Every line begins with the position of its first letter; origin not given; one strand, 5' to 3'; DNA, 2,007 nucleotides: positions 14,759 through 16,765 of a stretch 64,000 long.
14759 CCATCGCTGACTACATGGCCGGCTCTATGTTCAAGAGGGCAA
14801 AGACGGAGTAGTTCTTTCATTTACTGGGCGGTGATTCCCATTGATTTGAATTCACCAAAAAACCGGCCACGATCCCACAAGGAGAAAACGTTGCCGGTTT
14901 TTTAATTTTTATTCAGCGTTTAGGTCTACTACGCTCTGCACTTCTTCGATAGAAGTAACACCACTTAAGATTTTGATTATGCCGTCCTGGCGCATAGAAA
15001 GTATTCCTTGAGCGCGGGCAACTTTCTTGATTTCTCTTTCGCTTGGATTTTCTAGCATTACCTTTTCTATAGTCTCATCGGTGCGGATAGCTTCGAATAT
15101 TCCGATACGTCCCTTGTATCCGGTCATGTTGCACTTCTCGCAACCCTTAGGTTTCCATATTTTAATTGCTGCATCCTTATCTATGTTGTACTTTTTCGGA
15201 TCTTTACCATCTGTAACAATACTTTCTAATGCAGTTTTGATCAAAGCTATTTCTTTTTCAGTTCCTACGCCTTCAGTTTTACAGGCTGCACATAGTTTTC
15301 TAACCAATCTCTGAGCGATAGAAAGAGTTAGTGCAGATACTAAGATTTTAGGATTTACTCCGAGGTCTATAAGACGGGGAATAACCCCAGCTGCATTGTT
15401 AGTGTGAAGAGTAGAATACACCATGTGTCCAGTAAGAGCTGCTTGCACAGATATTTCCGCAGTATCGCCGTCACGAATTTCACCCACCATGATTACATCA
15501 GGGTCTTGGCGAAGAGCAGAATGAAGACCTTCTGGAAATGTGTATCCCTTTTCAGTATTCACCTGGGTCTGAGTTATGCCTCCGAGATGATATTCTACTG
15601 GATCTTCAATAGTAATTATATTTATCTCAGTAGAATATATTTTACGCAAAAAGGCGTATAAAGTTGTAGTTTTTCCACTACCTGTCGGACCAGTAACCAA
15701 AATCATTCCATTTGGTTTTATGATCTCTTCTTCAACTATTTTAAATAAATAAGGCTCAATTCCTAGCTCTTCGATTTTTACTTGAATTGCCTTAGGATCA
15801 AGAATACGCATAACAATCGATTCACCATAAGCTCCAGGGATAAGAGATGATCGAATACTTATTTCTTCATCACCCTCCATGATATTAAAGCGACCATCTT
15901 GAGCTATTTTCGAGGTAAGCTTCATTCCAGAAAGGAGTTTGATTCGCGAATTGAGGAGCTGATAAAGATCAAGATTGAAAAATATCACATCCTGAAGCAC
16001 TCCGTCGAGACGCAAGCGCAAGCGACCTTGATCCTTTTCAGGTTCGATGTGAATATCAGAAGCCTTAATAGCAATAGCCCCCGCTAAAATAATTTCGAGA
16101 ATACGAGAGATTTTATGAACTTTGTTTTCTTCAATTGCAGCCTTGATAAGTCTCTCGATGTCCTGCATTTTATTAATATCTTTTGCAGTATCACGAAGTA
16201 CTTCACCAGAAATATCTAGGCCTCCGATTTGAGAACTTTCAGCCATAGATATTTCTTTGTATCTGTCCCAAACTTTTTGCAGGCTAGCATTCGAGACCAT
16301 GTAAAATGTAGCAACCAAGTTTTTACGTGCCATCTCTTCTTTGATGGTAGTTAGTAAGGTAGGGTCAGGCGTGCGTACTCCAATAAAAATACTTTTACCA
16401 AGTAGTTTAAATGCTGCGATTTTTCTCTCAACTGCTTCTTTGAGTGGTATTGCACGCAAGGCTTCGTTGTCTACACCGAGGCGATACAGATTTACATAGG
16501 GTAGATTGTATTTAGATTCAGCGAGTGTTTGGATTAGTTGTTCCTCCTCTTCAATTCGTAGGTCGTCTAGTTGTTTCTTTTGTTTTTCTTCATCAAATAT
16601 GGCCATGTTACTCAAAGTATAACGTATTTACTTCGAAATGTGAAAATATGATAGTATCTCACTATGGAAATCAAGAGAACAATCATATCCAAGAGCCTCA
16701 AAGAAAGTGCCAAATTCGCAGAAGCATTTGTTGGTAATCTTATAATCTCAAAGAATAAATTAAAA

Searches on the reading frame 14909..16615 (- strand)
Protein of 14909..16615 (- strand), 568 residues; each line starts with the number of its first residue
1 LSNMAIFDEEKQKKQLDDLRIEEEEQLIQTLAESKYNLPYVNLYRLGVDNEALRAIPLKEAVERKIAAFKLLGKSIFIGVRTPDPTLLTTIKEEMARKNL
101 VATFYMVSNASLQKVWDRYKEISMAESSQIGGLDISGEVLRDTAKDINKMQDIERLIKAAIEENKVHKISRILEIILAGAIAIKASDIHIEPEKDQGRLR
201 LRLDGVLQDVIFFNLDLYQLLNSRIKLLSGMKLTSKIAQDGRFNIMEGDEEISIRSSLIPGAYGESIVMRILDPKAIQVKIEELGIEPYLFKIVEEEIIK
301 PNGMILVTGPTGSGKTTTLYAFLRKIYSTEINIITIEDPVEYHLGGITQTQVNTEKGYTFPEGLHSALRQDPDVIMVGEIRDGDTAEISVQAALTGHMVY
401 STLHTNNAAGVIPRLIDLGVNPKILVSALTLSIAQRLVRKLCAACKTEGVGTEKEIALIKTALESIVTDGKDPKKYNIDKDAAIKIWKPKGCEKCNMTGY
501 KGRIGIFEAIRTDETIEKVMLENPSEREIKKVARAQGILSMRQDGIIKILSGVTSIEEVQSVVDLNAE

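Call 87: search_protein_families(library=pfam, proteins=[window:14909-16615:-], max_evalue=0.00001)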
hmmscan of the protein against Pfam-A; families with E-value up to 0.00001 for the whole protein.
window:14909-16615:- (568 aa): 1 family
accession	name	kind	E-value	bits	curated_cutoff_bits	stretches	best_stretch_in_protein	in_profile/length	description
PF00437.27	T2SSE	-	9e-117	390.3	24.9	1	164-560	3-369/370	Type II/IV secretion system protein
